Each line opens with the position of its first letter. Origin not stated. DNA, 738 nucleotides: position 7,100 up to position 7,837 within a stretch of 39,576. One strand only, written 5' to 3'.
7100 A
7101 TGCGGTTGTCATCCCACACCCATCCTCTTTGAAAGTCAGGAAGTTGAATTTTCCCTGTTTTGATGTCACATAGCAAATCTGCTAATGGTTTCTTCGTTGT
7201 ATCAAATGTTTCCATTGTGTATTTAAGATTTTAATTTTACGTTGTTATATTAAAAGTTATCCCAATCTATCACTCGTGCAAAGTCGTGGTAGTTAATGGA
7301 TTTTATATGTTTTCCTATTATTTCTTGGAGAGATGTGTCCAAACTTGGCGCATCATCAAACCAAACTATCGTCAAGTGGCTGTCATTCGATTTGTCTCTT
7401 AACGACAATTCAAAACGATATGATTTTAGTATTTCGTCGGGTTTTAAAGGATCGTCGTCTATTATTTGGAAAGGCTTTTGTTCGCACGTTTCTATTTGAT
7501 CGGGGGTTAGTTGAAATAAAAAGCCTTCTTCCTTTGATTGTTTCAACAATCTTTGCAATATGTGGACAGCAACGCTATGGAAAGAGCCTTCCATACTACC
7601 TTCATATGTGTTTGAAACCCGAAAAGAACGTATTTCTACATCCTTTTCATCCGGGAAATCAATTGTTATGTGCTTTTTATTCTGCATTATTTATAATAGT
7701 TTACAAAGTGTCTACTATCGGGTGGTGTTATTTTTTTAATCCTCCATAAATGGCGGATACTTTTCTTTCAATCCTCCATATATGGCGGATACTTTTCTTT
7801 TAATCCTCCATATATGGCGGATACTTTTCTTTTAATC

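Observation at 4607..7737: AT-rich accessory block: GmrSD-like DUF262/DUF1524 nuclease embedded in a four-ORF same-strand cluster of unknowns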

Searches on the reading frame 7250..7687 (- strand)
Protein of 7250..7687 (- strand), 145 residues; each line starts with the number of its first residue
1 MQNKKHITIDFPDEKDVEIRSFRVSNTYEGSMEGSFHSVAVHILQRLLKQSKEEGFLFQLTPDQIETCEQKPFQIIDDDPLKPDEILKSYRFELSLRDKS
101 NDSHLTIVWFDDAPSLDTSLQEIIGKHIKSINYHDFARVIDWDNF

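Call 3: search_protein_families(library=pfam, proteins=[window:7250-7687:-], max_evalue=0.1)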
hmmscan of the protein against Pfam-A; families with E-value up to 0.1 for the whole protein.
window:7250-7687:- (145 aa): 0 families

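Call 4: search_protein_families(library=padloc, proteins=[window:7250-7687:-], max_evalue=0.1)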
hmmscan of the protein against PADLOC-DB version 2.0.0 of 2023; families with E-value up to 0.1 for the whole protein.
window:7250-7687:- (145 aa): 0 families

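Call 5: search_protein_families(library=ncbifam, proteins=[window:7250-7687:-], max_evalue=0.1)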
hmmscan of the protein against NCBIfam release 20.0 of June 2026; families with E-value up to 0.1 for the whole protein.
window:7250-7687:- (145 aa): 0 families

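Call 7: search_protein_families(library=phrogs, proteins=[window:7250-7687:-], max_evalue=0.1)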
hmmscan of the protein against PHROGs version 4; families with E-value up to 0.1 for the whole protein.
window:7250-7687:- (145 aa): 0 families

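Call 21: find_homologous_proteins(query=window:7250-7687:-, max_evalue=0.001)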
Query window:7250-7687:- (145 aa): 16 proteins with E <= 0.001 among 21 candidates.
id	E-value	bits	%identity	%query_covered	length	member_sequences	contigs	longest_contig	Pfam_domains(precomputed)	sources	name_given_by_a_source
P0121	3.4e-87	308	96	100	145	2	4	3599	-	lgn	-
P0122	4.2e-87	308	96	100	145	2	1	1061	-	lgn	-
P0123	1.4e-86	306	95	100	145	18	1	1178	-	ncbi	-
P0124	4.3e-74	265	83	100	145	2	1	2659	-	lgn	-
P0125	5.4e-72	259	79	100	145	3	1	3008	-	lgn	-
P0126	2.5e-71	256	81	100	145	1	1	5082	-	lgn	-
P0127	5.9e-71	255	80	100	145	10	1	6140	-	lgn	-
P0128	3.5e-70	253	77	100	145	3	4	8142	-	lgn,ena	-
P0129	4.2e-69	249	78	100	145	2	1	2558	-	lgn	-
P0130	6.4e-66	239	76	100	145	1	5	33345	-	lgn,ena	-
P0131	1.2e-54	202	82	79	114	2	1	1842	-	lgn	-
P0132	1.4e-39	154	49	97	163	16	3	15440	-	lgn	-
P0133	4.8e-38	149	45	100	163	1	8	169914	-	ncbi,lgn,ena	-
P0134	7.2e-37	145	47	100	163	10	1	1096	-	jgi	-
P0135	3.4e-35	139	45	97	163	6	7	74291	-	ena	-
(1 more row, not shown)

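Call 22: find_encoding_contigs(protein=P0130, flank=7000, max_places=3)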
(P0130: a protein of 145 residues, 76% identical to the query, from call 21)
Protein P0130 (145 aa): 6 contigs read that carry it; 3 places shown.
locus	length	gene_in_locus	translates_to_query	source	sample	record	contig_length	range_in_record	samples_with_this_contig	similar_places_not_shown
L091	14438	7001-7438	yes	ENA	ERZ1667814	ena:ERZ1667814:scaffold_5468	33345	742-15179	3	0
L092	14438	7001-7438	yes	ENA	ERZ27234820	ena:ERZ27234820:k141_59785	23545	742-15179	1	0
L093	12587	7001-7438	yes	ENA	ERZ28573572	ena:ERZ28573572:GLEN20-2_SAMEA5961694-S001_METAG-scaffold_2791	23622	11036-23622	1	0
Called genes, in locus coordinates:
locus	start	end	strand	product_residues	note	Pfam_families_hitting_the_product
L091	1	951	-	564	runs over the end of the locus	?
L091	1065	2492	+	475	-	PF00753:Lactamase_B, PF12706:Lactamase_B_2 (faint), PF16661:Lactamase_B_6, PF10996:Beta-Casp, PF07521:RMMBL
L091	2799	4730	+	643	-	PF00795:CN_hydrolase, PF02540:NAD_synthase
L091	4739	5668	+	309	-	PF01565:FAD_binding_4, PF02873:MurB_C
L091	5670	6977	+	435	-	PF00275:EPSP_synthase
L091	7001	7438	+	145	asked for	-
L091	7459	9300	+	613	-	PF03235:GmrSD_N, PF07510:GmrSD_C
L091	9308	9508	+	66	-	-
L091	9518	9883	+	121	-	-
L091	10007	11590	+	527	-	PF02683:DsbD_TM, PF13098:Thioredoxin_2, PF13899:Thioredoxin_7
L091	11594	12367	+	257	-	PF08032:SpoU_sub_bind, PF00588:SpoU_methylase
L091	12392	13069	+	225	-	PF00849:PseudoU_synth_2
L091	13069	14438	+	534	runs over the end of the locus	-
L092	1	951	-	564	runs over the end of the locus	?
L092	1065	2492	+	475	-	PF00753:Lactamase_B, PF12706:Lactamase_B_2 (faint), PF16661:Lactamase_B_6, PF10996:Beta-Casp, PF07521:RMMBL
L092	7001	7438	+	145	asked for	-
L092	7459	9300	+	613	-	PF03235:GmrSD_N, PF07510:GmrSD_C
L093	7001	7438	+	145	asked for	-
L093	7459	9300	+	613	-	PF03235:GmrSD_N, PF07510:GmrSD_C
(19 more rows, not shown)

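Call 23: find_encoding_contigs(protein=P0135, flank=7000, max_places=3)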
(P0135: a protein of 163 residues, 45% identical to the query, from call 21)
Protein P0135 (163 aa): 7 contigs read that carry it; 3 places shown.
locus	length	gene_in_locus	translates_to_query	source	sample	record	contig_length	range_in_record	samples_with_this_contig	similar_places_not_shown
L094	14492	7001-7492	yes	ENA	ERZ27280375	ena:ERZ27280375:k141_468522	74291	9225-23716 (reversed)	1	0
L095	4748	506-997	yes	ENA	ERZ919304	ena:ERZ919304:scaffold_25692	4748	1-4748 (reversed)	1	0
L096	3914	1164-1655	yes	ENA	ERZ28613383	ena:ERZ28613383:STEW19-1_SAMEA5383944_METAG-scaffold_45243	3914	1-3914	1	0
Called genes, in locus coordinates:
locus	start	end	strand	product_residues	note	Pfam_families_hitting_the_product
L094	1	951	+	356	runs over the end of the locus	PF04055:Radical_SAM, PF13186:SPASM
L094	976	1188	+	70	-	-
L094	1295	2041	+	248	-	PF00005:ABC_tran, PF02463:SMC_N (faint)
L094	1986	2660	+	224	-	PF01458:SUFBD_core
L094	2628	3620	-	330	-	PF00348:polyprenyl_synt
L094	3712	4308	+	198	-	PF01725:Ham1p_like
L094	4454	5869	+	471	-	PF02614:UxaC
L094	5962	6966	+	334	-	PF13310:Virulence_RhuM, PF02661:Fic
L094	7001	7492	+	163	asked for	-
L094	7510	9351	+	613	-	PF03235:GmrSD_N, PF07510:GmrSD_C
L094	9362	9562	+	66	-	-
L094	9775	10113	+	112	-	-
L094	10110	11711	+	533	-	PF02683:DsbD_TM, PF13899:Thioredoxin_7, PF13098:Thioredoxin_2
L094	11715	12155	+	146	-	PF03544:TonB_C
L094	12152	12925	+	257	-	PF08032:SpoU_sub_bind, PF00588:SpoU_methylase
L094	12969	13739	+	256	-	PF00849:PseudoU_synth_2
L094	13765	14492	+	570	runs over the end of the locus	-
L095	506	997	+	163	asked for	-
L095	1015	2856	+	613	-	PF03235:GmrSD_N, PF07510:GmrSD_C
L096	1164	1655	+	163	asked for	-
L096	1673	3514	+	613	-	PF03235:GmrSD_N, PF07510:GmrSD_C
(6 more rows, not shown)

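Call 24: find_encoding_contigs(protein=P0132, flank=7000, max_places=3)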
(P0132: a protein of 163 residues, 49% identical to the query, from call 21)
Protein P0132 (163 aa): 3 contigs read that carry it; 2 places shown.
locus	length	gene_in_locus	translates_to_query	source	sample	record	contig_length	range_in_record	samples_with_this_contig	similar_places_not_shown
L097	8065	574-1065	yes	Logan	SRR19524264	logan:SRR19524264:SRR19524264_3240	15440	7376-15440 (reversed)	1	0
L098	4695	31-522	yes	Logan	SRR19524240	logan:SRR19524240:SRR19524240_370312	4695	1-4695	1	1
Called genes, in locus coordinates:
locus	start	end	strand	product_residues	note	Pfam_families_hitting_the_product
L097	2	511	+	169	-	?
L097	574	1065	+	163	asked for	-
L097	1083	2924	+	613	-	PF03235:GmrSD_N, PF07510:GmrSD_C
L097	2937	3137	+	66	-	-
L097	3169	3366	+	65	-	-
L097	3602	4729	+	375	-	-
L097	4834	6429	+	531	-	PF02683:DsbD_TM, PF13899:Thioredoxin_7, PF13098:Thioredoxin_2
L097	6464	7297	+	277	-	PF08032:SpoU_sub_bind, PF00588:SpoU_methylase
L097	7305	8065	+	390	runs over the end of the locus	PF14391:DUF4421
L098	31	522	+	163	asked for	-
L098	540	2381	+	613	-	PF03235:GmrSD_N, PF07510:GmrSD_C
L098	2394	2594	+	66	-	-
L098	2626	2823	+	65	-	-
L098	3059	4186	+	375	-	-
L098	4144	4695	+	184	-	?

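Call 28: search_protein_families(library=pfam, proteins=[L091:7459-9300:+, L094:7510-9351:+, L097:3602-4729:+], max_evalue=0.01)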
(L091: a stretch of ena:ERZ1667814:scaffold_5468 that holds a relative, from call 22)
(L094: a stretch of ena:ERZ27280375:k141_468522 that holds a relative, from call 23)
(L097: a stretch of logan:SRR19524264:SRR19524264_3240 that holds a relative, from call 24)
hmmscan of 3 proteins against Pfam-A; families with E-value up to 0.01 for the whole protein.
L091:7459-9300:+ (613 aa): 2 families
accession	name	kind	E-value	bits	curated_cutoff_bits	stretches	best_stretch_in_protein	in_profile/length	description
PF03235.19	GmrSD_N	-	1.4e-34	120.4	33.2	1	10-243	1-198/199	GmrSD restriction endonuclease, N-terminal domain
PF07510.16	GmrSD_C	-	7.4e-20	71.7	23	1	449-605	3-137/138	GmrSD restriction endonucleases, C-terminal domain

L094:7510-9351:+ (613 aa): 2 families
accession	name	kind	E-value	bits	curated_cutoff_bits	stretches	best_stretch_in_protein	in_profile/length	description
PF03235.19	GmrSD_N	-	1.3e-35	123.8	33.2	1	10-243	1-198/199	GmrSD restriction endonuclease, N-terminal domain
PF07510.16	GmrSD_C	-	2e-18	67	23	1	449-605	3-137/138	GmrSD restriction endonucleases, C-terminal domain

L097:3602-4729:+ (375 aa): 1 family
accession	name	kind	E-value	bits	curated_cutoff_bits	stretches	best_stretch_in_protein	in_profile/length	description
PF01797.21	Y1_Tnp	-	0.0036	17.9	23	0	78-133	34-85/121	Transposase IS200 like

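Call 43: find_related_loci(query=A2, collection=viral_contigs, flank=6000)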
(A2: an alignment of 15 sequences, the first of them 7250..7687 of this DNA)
Query A2 (145 aa) in viral_contigs; peptide patterns used: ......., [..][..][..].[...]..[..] (x = any residue, [..] = any of these).
97 stretches matched a pattern, but none encodes a relative of the query by tblastn (E <= 1e-3).

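Call 45: find_related_loci(query=A2, collection=metagenome_contigs, flank=6000)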
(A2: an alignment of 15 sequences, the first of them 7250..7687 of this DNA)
Query A2 (145 aa) in metagenome_contigs; peptide patterns used: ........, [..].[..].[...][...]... (x = any residue, [..] = any of these).
14 stretches matched a pattern; 3 encode a relative of the query (tblastn E <= 1e-3); 3 distinct loci.
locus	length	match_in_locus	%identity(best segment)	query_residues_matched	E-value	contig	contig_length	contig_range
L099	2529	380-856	48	5-145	3e-46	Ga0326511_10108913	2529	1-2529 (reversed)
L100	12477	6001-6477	48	5-145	6e-46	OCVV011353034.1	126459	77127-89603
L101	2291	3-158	71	94-145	1e-22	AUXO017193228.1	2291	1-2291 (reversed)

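Call 57: search_protein_representatives(alignment_id=A2)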
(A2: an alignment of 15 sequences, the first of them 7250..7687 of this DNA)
Query: 15 sequences, 145 profile positions. Proteins with E-value up to 0.001 (for the whole library): 23; up to 1e-10: 7; up to 1e-30: 2. The best 23 are listed.
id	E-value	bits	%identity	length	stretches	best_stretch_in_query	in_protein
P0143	3.0e-66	238.4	-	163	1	1-145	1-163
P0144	7.7e-47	175.4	-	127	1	7-145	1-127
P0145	2.5e-29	118.7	-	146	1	3-145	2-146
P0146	2.2e-23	99.4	-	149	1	7-143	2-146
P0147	3.9e-20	88.8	-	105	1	48-145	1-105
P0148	8.5e-15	71.5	-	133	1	7-142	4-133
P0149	4.0e-12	62.8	-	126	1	3-142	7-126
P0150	5.6e-09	52.6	-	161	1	9-145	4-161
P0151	4.0e-08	49.9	-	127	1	15-145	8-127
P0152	4.9e-08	49.6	-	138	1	8-144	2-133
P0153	1.3e-07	48.2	-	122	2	84-145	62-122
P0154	1.7e-07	47.9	-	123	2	90-145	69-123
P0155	2.2e-07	47.4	-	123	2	83-145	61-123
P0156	4.1e-07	46.6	-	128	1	8-138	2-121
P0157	6.1e-07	46.0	-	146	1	6-137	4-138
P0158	7.5e-07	45.7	-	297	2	86-143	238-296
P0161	2.9e-05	40.6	-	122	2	86-144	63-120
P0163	1.2e-04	38.6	-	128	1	7-144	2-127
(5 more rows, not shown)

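Call 58: predict_structure(alignment_id=A2)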
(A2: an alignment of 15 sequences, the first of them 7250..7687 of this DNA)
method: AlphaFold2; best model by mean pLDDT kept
length: 145 residues; sequences in the alignment: 15
mean_pLDDT: 37.7   pTM: 0.30
mean pLDDT of the five models: 37.7, 36.0, 34.8, 34.9, 32.3
residues with pLDDT >= 90: 0; 70-90: 0; 50-70: 4; < 50: 141
segments of 3 or more residues with pLDDT < 50: 1-93, 97-99, 101-145
pLDDT, mean of each block of 10 residues (from residue 1): 29 43 42 37 41 31 33 32 38 50 47 41 42 28 27
secondary structure, 60 per line:
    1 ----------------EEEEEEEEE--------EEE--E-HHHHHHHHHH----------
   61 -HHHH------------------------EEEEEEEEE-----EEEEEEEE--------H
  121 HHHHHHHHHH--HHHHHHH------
elements in order: E17-25 E34-36 H41-50 H62-65 E90-98 E104-111 H120-130 H133-139

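Call 61: search_protein_families(library=pfam, alignment_id=A5, max_evalue=0.1)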
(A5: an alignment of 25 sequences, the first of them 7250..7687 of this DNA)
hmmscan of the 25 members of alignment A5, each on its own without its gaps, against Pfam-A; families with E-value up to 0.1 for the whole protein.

A. member 1, window:7250-7687:- (145 aa): 0 families

B. families by the number of members that match (of 25 scanned): 5 families
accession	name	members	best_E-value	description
PF22230.1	Csx1_CARF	1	0.00048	CRISPR system endoribonuclease Csx1, CARF domain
PF09181.15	ProRS-C_2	1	0.0028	Prolyl-tRNA synthetase, C-terminal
PF16342.10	DUF4972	1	0.0071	Domain of unknown function (DUF4972)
PF06062.16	UPF0231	1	0.028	Uncharacterised protein family (UPF0231)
PF23804.1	DUF7179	1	0.085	Family of unknown function (DUF7179)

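Call 62: search_solved_structures(query=A5, max_evalue=10)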
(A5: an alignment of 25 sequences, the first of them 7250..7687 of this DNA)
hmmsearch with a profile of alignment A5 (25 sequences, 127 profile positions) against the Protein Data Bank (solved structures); distinct sequences matched with E-value up to 10: 2.
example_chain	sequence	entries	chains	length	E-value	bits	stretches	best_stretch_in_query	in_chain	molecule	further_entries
3zy2_A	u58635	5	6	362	0.59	13.6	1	36-90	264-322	PUTATIVE GDP-FUCOSE PROTEIN O-FUCOSYLTRANSFERASE 1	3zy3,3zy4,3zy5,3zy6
1i1g_A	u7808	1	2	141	1.1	12.7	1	62-114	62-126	TRANSCRIPTIONAL REGULATOR LRPA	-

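Call 63: list_cluster_members(proteins=[P0145, P0146, P0148, P0150, P0152, P0153, P0156, P0158, P0161, P0163])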
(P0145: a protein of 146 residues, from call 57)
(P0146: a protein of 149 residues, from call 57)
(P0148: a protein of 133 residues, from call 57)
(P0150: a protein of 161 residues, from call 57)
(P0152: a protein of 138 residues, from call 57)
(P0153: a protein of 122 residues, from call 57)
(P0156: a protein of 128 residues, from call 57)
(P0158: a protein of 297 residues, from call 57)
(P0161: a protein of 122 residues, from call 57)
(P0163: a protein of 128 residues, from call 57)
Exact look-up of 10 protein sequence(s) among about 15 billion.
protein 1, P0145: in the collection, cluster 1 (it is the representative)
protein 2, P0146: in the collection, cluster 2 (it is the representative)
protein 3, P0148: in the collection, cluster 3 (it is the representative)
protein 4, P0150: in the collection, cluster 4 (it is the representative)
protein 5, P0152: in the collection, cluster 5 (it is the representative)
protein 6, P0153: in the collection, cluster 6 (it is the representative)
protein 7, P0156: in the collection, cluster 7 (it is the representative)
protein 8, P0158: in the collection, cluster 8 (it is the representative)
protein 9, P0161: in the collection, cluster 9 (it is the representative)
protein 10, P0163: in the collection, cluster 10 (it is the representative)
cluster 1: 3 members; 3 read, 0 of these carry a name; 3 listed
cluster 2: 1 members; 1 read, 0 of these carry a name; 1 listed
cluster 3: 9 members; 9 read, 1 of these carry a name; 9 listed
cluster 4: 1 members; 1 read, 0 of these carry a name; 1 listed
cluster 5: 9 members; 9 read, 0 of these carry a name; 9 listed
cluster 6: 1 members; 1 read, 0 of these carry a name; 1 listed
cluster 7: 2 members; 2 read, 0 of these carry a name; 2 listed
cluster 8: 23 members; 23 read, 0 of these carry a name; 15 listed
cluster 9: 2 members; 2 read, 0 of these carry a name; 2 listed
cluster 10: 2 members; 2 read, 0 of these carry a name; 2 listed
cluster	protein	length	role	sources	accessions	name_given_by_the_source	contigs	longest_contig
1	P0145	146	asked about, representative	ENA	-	-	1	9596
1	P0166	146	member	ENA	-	-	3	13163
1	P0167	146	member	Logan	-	-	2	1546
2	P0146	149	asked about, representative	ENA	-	-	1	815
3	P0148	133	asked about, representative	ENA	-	-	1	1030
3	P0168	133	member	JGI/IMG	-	hypothetical protein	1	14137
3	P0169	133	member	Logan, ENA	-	-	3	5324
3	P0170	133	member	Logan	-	-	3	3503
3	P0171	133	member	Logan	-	-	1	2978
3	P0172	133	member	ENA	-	-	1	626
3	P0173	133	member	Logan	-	-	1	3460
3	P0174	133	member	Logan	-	-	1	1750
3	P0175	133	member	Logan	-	-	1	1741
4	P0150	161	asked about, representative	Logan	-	-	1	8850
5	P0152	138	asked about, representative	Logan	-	-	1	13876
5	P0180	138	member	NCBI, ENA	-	-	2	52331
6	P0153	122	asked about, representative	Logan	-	-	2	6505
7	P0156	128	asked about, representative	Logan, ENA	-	-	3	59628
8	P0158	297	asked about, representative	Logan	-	-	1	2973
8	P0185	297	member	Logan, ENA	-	-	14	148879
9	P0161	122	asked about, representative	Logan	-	-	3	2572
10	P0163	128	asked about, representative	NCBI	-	-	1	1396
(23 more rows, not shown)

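Call 64: find_encoding_contigs(protein=P0156, flank=5000, max_places=2)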
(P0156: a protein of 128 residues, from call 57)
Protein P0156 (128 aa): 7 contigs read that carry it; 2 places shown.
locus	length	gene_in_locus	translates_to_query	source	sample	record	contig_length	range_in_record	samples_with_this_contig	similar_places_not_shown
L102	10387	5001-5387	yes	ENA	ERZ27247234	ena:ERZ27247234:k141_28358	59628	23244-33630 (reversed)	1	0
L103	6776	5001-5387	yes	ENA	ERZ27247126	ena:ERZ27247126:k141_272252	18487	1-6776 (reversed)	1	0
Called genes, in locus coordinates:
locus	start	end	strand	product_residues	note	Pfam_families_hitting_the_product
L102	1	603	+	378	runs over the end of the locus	PF00583:Acetyltransf_1 (faint)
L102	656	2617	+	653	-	PF02518:HATPase_c, PF00204:DNA_gyraseB, PF01751:Toprim, PF00986:DNA_gyraseB_C (weak)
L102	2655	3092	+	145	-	PF01467:CTP_transf_like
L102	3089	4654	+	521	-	PF22694:CtpB_N-like, PF00595:PDZ (weak), PF13180:PDZ_2, PF17820:PDZ_6 (weak), PF03572:Peptidase_S41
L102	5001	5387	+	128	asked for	-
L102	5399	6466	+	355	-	-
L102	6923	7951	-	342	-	PF01156:IU_nuc_hydro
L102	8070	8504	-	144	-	PF01479:S4, PF28601:HSP15_C (weak)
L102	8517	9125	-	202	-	PF01195:Pept_tRNA_hydro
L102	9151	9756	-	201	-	PF01386:Ribosomal_L25p, PF14693:Ribosomal_TL5_C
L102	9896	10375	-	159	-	PF11680:DUF3276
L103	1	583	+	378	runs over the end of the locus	PF00583:Acetyltransf_1 (faint)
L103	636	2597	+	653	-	PF02518:HATPase_c, PF00204:DNA_gyraseB, PF01751:Toprim, PF00986:DNA_gyraseB_C (weak)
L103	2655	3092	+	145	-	PF01467:CTP_transf_like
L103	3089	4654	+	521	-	PF22694:CtpB_N-like, PF00595:PDZ (weak), PF13180:PDZ_2, PF17820:PDZ_6 (weak), PF03572:Peptidase_S41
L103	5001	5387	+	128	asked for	-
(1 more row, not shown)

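Call 65: find_encoding_contigs(protein=P0180, flank=5000, max_places=2)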
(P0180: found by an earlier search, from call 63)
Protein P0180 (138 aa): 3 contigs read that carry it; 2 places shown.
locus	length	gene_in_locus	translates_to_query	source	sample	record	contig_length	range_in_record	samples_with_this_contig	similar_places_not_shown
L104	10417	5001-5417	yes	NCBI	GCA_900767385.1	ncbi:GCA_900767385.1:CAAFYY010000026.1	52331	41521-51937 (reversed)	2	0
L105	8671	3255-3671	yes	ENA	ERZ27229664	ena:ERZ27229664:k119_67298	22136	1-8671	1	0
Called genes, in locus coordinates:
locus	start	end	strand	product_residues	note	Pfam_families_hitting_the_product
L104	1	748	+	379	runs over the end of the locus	?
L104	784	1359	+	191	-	PF01558:POR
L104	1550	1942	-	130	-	PF12893:Lumazine_bd_2 (weak)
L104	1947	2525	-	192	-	-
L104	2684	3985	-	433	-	PF02275:CBAH, PF03417:AAT (weak)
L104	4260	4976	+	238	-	PF13489:Methyltransf_23, PF13847:Methyltransf_31 (weak), PF08241:Methyltransf_11 (weak), PF08242:Methyltransf_12 (weak), PF13649:Methyltransf_25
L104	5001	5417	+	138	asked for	-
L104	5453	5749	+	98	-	-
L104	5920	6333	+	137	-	PF13581:HATPase_c_2, PF02518:HATPase_c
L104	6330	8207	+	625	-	PF02743:dCache_1, PF22673:MCP-like_PDC_1, PF07228:SpoIIE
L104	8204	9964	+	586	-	PF03600:CitMHS, PF02080:TrkA_C, PF00939:Na_sulph_symp, PF03600:CitMHS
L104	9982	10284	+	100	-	PF01740:STAS, PF13466:STAS_2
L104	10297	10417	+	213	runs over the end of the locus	PF10263:SprT-like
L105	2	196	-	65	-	?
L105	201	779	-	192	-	-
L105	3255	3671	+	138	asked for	-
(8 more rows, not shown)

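Call 66: find_encoding_contigs(protein=P0185, flank=5000, max_places=2)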
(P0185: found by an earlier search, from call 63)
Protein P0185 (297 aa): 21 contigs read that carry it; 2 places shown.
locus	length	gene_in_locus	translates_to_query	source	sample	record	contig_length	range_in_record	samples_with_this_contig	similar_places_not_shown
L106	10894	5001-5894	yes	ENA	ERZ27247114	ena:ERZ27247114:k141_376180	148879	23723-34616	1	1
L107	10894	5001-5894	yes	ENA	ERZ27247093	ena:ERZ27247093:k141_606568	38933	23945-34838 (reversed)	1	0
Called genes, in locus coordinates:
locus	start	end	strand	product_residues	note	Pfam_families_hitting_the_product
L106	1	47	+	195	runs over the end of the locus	PF18762:Kinase-PolyVal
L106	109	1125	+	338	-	-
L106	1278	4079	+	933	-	-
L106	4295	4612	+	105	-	PF05015:HigB-like_toxin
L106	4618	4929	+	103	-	PF01381:HTH_3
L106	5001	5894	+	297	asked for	-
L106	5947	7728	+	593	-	PF03235:GmrSD_N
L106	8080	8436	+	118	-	PF01047:MarR (weak), PF03965:Penicillinase_R, PF13412:HTH_24 (faint)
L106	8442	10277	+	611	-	PF05569:Peptidase_M56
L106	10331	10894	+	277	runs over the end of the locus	PF09697:Porph_ging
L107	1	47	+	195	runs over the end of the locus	PF18762:Kinase-PolyVal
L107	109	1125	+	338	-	-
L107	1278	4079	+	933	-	-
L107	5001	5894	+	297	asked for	-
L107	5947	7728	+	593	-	PF03235:GmrSD_N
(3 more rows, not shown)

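Call 67: find_encoding_contigs(protein=P0166, flank=5000, max_places=2)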
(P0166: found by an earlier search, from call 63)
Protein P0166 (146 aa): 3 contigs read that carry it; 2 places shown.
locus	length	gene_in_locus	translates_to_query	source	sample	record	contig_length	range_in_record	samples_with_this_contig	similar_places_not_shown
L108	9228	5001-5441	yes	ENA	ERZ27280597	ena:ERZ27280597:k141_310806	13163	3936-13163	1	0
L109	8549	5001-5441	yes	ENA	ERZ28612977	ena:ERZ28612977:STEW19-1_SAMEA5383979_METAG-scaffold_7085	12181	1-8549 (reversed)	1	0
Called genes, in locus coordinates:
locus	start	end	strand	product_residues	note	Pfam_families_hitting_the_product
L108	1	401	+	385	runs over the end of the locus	PF01420:Methylase_S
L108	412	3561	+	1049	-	PF04313:HSDR_N, PF04851:ResIII, PF00270:DEAD (faint), PF18766:SWI2_SNF2, PF22679:T1R_D3-like, PF12008:EcoR124_C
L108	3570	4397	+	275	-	PF14267:DUF4357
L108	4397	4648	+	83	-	-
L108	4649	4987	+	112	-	-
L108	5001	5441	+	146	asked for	-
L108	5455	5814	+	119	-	-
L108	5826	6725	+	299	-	PF13280:WYL, PF25583:WCX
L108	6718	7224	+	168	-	-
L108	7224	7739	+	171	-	PF00929:RNase_T, PF16473:Rv2179c-like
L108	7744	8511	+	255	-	-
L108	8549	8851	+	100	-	-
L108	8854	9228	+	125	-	?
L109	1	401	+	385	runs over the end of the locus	PF01420:Methylase_S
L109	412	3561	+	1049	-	PF04313:HSDR_N, PF04851:ResIII, PF00270:DEAD (faint), PF18766:SWI2_SNF2, PF22679:T1R_D3-like, PF12008:EcoR124_C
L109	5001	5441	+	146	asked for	-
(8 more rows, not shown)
